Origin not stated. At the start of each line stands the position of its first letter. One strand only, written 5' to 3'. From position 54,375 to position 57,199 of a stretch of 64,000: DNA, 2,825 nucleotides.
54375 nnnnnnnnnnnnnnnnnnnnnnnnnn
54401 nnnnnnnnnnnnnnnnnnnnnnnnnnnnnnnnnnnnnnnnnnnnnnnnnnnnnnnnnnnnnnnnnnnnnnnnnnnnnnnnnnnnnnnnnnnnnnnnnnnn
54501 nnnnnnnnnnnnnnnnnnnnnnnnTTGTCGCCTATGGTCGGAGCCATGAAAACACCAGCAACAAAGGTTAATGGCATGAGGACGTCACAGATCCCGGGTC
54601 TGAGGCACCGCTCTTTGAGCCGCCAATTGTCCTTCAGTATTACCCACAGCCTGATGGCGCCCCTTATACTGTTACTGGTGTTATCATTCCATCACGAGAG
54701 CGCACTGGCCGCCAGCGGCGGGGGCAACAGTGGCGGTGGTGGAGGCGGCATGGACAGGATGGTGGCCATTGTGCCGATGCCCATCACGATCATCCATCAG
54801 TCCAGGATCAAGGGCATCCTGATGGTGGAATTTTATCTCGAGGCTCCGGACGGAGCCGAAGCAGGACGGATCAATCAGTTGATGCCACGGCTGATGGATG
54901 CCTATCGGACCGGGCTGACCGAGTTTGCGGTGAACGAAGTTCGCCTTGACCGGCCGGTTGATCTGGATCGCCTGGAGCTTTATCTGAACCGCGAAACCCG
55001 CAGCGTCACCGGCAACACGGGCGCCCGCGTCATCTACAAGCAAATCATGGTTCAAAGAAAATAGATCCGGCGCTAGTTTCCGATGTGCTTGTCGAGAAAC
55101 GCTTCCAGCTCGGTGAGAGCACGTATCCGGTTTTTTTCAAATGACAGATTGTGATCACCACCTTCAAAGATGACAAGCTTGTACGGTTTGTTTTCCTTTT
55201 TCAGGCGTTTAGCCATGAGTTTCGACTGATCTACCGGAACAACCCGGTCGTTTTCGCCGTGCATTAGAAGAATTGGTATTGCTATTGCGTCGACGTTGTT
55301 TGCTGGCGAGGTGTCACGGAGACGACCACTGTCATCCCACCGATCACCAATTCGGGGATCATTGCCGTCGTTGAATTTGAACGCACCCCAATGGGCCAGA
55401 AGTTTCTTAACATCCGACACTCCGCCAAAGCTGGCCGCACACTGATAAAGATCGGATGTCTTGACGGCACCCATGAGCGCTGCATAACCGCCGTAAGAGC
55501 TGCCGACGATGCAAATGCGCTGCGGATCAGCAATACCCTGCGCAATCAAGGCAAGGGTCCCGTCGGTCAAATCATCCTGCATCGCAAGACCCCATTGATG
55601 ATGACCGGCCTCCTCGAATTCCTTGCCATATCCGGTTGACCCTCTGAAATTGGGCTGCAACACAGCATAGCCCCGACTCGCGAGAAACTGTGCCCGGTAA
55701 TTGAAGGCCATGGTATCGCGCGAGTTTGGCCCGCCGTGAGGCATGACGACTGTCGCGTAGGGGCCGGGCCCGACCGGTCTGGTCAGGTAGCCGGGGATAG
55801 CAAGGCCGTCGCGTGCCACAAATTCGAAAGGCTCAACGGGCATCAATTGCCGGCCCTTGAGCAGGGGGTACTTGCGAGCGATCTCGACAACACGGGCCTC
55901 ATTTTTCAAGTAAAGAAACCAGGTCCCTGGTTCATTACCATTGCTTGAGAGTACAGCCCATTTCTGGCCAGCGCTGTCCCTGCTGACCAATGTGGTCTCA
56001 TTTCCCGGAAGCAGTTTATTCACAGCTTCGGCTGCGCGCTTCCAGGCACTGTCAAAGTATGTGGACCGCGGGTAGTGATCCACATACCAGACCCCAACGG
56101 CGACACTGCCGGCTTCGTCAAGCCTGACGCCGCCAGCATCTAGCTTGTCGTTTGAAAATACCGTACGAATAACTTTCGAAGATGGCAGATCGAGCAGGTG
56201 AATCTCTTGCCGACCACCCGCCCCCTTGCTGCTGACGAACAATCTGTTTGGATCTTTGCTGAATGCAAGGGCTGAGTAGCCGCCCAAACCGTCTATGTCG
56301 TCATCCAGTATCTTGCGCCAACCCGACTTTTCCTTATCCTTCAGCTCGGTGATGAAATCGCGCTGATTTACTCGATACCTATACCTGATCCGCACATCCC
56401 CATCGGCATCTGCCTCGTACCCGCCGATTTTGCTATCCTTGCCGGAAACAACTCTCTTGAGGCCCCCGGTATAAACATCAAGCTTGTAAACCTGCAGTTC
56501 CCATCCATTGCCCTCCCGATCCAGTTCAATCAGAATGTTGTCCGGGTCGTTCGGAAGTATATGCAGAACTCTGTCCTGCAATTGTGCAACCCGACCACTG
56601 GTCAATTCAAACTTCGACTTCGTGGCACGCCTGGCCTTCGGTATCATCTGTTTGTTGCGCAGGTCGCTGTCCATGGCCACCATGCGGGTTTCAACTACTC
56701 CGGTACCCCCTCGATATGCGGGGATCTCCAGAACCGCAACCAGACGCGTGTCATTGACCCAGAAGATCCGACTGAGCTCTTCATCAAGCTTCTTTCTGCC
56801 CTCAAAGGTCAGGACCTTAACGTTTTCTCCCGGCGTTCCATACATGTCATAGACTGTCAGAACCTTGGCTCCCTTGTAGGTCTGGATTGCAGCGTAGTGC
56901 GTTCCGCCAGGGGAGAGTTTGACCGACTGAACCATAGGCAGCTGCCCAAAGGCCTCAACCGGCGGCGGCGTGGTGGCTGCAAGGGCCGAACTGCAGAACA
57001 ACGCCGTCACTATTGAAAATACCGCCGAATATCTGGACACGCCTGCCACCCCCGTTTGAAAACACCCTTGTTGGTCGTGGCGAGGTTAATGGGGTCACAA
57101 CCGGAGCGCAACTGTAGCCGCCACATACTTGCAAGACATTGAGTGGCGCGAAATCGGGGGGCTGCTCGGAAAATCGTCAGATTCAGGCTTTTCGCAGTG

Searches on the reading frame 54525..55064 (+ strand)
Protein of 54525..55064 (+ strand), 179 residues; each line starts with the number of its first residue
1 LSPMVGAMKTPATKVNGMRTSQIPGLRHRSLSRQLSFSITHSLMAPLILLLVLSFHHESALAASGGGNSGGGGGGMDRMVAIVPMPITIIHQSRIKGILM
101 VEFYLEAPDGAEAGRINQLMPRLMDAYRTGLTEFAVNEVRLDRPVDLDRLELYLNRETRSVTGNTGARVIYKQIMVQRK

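Call 6: search_protein_families(library=pfam, proteins=[window:54525-55064:+], max_evalue=0.01)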
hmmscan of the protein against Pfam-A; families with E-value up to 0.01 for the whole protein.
window:54525-55064:+ (179 aa): 0 families

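Call 35: search_protein_families(library=pfam, proteins=[window:54546-55064:+], max_evalue=10)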
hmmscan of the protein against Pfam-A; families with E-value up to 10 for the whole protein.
window:54546-55064:+ (172 aa): 0 families

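Call 61: search_protein_families(library=pfam, alignment_id=A5, max_evalue=1)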
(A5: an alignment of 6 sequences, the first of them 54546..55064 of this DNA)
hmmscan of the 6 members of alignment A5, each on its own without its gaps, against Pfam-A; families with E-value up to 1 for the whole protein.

A. member 1, window:54546-55064:+ (172 aa): 0 families

B. families by the number of members that match (of 6 scanned): 4 families
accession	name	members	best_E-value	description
PF03748.19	FliL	2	0.00014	Flagellar basal body-associated protein FliL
PF18664.7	CdiA_C_tRNase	1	0.1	CdiA C-terminal tRNase domain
PF00833.23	Ribosomal_S17e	1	0.16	Ribosomal S17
PF06969.22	HemN_C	1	0.18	HemN C-terminal domain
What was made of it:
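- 54546..55064 (+): FliL-like membrane protein gene (172 aa from the conserved ATG), transcribed divergently from the sRNA. Pfam FliL is below threshold, and matches only 2 of 6 family members (call 61).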

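Call 62: search_solved_structures(query=A5, max_evalue=1)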
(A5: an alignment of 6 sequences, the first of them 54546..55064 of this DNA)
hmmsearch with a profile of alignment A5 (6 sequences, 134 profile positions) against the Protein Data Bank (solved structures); distinct sequences matched with E-value up to 1: 0.

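Call 65: find_homologous_proteins(query=window:54546-55064:+, max_evalue=0.001)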
Query window:54546-55064:+ (172 aa): 17 proteins with E <= 0.001 among 122 candidates.
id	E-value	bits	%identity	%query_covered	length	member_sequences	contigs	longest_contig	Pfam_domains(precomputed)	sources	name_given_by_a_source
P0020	5.9e-69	249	78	88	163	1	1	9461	-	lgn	-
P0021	7.1e-68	246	88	73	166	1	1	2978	-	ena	-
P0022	7.3e-67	242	80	85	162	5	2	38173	-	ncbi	-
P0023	1.1e-66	242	80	85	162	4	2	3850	-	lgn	-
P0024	4.7e-59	217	100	60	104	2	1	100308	-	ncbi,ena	-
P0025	2.2e-53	198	83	60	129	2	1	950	-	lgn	-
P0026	9.4e-49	183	58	100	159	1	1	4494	-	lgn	-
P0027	1.8e-47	179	70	71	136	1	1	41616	-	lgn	-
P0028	1.5e-46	176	70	60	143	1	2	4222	-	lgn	-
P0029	1.2e-45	173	62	81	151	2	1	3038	-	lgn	-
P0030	4.9e-45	171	63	60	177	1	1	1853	-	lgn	-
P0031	3.7e-44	168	71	60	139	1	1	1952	-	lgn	-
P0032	9.0e-44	167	55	99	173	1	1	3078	-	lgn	-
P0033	1.1e-43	167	65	58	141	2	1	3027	-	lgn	-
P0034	2.1e-42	163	57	87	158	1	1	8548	-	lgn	-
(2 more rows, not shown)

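Call 66: find_encoding_contigs(protein=P0024, flank=2000, max_places=3)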
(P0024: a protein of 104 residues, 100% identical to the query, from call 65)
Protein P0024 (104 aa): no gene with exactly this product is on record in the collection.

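Call 68: find_encoding_contigs(protein=P0026, flank=3000, max_places=2)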
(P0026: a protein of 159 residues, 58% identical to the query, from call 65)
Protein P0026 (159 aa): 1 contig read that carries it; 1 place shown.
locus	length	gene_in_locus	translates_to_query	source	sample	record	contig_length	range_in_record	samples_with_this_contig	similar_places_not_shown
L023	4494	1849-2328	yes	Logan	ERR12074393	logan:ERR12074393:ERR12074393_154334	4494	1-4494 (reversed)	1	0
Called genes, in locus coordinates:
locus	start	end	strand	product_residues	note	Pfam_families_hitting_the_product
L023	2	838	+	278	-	?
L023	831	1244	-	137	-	PF00460:Flg_bb_rod (weak), PF06429:Flg_bbr_C (weak)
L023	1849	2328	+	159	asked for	-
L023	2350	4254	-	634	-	PF01738:DLH, PF02129:Peptidase_S15 (weak), PF00561:Abhydrolase_1 (faint), PF12146:Hydrolase_4 (faint), PF00326:Peptidase_S9, PF00756:Esterase (faint), PF02230:Abhydrolase_2 (faint), PF20434:BD-FAE (weak)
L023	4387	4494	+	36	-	?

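Call 69: find_encoding_contigs(protein=P0034, flank=3000, max_places=2)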
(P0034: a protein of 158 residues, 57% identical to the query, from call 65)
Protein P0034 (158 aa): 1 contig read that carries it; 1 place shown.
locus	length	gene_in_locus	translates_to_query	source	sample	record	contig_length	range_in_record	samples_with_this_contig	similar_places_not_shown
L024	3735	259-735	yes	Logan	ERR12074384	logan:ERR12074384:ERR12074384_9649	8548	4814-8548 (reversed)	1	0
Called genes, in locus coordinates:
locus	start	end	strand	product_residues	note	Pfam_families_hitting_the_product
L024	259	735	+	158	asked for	-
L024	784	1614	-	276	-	PF00106:adh_short, PF08659:KR, PF13561:adh_short_C2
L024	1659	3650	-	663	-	PF00561:Abhydrolase_1 (faint), PF01738:DLH (weak), PF02129:Peptidase_S15, PF00326:Peptidase_S9, PF12697:Abhydrolase_6 (weak), PF00756:Esterase (weak), PF20434:BD-FAE, PF12146:Hydrolase_4 (weak), +1 more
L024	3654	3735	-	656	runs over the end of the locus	PF06500:FrsA-like (weak), PF01738:DLH, PF02129:Peptidase_S15 (weak), PF20434:BD-FAE, PF00326:Peptidase_S9, PF12697:Abhydrolase_6, PF00756:Esterase, PF12146:Hydrolase_4 (weak), +4 more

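Call 76: predict_structure(alignment_id=A7)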
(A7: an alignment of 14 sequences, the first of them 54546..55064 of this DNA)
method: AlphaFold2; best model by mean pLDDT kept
length: 172 residues; sequences in the alignment: 14
mean_pLDDT: 71.3   pTM: 0.55
mean pLDDT of the five models: 71.3, 68.7, 68.2, 66.3, 65.6
residues with pLDDT >= 90: 64; 70-90: 40; 50-70: 10; < 50: 58
segments of 3 or more residues with pLDDT < 50: 1-3, 7-38, 47-66
pLDDT, mean of each block of 10 residues (from residue 1): 43 40 41 45 47 35 53 89 85 92 93 95 93 88 94 91 87 84
secondary structure, 60 per line:
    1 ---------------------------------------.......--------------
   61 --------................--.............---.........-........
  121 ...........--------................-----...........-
elements in order: H40-46 E72-84 E87-99 H103-111 H113-131 H140-155 E161-171
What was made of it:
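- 54546..55064 (+): AlphaFold model: C-terminal domain pLDDT about 90 (call 76).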

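Call 78: fold_search(model_id=the predicted structure, library=pdb)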
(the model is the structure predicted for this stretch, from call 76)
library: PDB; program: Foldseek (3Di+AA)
matches with E <= 10: 150; with E <= 0.001: 0
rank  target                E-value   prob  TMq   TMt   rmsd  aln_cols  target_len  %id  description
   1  6ahp_A                2.1e-03  1.00  0.45  0.66   3.3       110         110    9  Structure of the 58-167 fragment of FliL (released 2019-03-06)
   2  6ahq_A                3.4e-03  1.00  0.44  0.65   3.5       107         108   11  Structure of the 40-167 fragment of FliL (released 2019-03-06)
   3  6ahq_N                3.8e-03  1.00  0.43  0.65   3.2       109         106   11  Structure of the 40-167 fragment of FliL (released 2019-03-06)
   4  9hmf_O                8.0e-03  1.00  0.46  0.77   3.3       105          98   14  Periplasmic scaffold of the Campylobacter jejuni flagellar motor (alpha carbon trace) (released 2024-12-25)
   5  7sgn_A                9.1e-03  1.00  0.48  0.77   2.6       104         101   13  Crystal structure of periplasmic domain of Helicobacter pylori FliL (residues 81 to 183) (crystal form A) (released 2022-03-23)
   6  7sgn_C                9.7e-03  1.00  0.47  0.72   2.6       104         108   13  Crystal structure of periplasmic domain of Helicobacter pylori FliL (residues 81 to 183) (crystal form A) (released 2022-03-23)
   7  7sgn_G                1.1e-02  1.00  0.46  0.73   3.2       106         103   14  Crystal structure of periplasmic domain of Helicobacter pylori FliL (residues 81 to 183) (crystal form A) (released 2022-03-23)
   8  7sgn_I                1.4e-02  1.00  0.47  0.76   2.6       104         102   13  Crystal structure of periplasmic domain of Helicobacter pylori FliL (residues 81 to 183) (crystal form A) (released 2022-03-23)
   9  7sgn_E                1.4e-02  1.00  0.46  0.75   3.3       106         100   14  Crystal structure of periplasmic domain of Helicobacter pylori FliL (residues 81 to 183) (crystal form A) (released 2022-03-23)
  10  6ahq_C                1.5e-02  1.00  0.43  0.65   3.2       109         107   11  Structure of the 40-167 fragment of FliL (released 2019-03-06)
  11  7sgn_K                2.0e-02  1.00  0.47  0.77   3.0       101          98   15  Crystal structure of periplasmic domain of Helicobacter pylori FliL (residues 81 to 183) (crystal form A) (released 2022-03-23)
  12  2rpb_MODEL_1_A        3.1e-02  0.99  0.41  0.57   4.9       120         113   18  The solution structure of membrane protein (released 2009-05-26)
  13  4fvf_A                3.7e-02  0.90  0.32  0.44   7.0       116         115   14  SPFH domain of mouse stomatin (Crystal form 1) (released 2012-08-15)
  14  4fvj_A                6.1e-02  0.97  0.40  0.55   4.2       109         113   13  SPFH domain of the mouse stomatin (Crystal form 2) (released 2012-08-15)
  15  4pc7_C                6.1e-02  0.77  0.26  0.19   6.5        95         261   12  Elongation factor Tu:Ts complex in a near GTP conformation. (released 2015-05-06)
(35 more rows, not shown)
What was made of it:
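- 54546..55064 (+): The top 11 Foldseek PDB hits are all FliL periplasmic domains, with target-normalised TM-scores of 0.65-0.77 (call 78).
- On FliL (Pfam PF03748): The top 11 Foldseek PDB hits are FliL domains (6AHP, 6AHQ, 7SGN, 9HMF), with target-normalised TM-scores of 0.65-0.77 and rmsd 2.6-3.5 A (calls 76, 78).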

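Call 85: list_cluster_members(proteins=[P0024, P0022, P0001, P0010])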
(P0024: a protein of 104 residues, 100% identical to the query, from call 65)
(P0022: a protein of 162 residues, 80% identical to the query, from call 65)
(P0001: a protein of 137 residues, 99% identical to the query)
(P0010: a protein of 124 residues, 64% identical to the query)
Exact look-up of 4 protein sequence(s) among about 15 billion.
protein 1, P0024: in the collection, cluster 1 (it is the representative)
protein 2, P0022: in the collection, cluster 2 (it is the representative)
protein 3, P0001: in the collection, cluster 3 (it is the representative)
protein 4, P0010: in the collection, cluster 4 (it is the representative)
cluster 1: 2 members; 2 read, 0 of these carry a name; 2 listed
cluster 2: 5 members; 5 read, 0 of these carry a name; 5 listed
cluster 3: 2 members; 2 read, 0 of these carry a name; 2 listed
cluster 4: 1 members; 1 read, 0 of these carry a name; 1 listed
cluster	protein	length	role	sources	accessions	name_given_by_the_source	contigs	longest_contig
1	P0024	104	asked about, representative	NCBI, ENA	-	-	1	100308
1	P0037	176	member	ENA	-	-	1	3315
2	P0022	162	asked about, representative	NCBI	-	-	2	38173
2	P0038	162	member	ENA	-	-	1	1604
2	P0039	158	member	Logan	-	-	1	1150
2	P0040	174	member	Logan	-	-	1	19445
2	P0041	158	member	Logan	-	-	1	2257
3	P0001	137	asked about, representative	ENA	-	-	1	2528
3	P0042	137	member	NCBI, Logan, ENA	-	-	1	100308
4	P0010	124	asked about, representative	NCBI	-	-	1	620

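Call 87: search_protein_families(library=ncbifam, proteins=[window:54546-55064:+], max_evalue=0.01)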
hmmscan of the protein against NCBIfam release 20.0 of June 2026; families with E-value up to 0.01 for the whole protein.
window:54546-55064:+ (172 aa): 0 families

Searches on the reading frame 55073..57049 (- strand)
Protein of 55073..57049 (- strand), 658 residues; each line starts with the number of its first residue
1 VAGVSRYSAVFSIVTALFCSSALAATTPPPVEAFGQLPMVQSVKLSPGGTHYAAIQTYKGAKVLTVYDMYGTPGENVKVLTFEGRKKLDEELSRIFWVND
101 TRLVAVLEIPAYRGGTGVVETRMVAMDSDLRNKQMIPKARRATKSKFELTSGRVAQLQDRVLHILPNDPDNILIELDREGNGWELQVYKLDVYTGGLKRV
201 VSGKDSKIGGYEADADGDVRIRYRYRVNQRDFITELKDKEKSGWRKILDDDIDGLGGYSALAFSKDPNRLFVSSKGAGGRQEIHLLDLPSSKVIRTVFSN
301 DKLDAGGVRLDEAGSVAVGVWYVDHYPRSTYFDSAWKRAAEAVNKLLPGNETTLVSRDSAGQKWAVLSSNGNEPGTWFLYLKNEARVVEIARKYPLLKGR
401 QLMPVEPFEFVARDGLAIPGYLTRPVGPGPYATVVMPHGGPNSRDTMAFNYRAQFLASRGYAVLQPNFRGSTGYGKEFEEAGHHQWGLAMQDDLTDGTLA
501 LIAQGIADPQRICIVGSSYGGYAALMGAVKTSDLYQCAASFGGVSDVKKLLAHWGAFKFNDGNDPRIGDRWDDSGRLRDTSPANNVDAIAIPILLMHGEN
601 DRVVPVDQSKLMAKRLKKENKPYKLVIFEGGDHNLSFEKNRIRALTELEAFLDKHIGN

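Call 6: search_protein_families(library=pfam, proteins=[window:55073-57049:-], max_evalue=0.01)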
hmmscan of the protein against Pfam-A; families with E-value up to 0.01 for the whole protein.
window:55073-57049:- (658 aa): 13 families
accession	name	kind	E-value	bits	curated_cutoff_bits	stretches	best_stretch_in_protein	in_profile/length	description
PF00326.27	Peptidase_S9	-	3.1e-48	164.5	22.6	1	448-657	2-211/213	Prolyl oligopeptidase family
PF01738.24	DLH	-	1.5e-13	51.3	21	1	419-640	2-193/217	Dienelactone hydrolase family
PF20434.5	BD-FAE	-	4.6e-12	46.3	26.8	1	508-616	87-215/215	BD-FAE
PF12146.15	Hydrolase_4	-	6e-12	45.8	27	1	584-640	185-239/239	Serine aminopeptidase, S33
PF12697.13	Abhydrolase_6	-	7e-12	46.9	26.3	1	434-638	1-208/217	Alpha/beta hydrolase family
PF02230.22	Abhydrolase_2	-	6.1e-09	36.5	23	1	585-637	149-203/217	Phospholipase/Carboxylesterase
PF00561.26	Abhydrolase_1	-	2e-08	34.7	25.8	1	585-639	194-244/245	alpha/beta hydrolase fold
PF02129.25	Peptidase_S15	-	2.3e-07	31.2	23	1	445-562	35-148/262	X-Pro dipeptidyl-peptidase (S15 family)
PF00756.26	Esterase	-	1.8e-06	28.3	22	1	491-602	95-195/251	Putative esterase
PF20408.4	Abhydrolase_11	-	6.8e-06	26.4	27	0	432-530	3-96/193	Alpha/beta hydrolase domain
PF03959.19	FSH1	-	0.00079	19.6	21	1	514-633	105-199/211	Serine hydrolase (FSH1)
PF07859.19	Abhydrolase_3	-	0.002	18.4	25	0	493-533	51-94/210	alpha/beta hydrolase fold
PF08386.16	Abhydrolase_4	-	0.0021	18.6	21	1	584-640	28-80/103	TAP-like protein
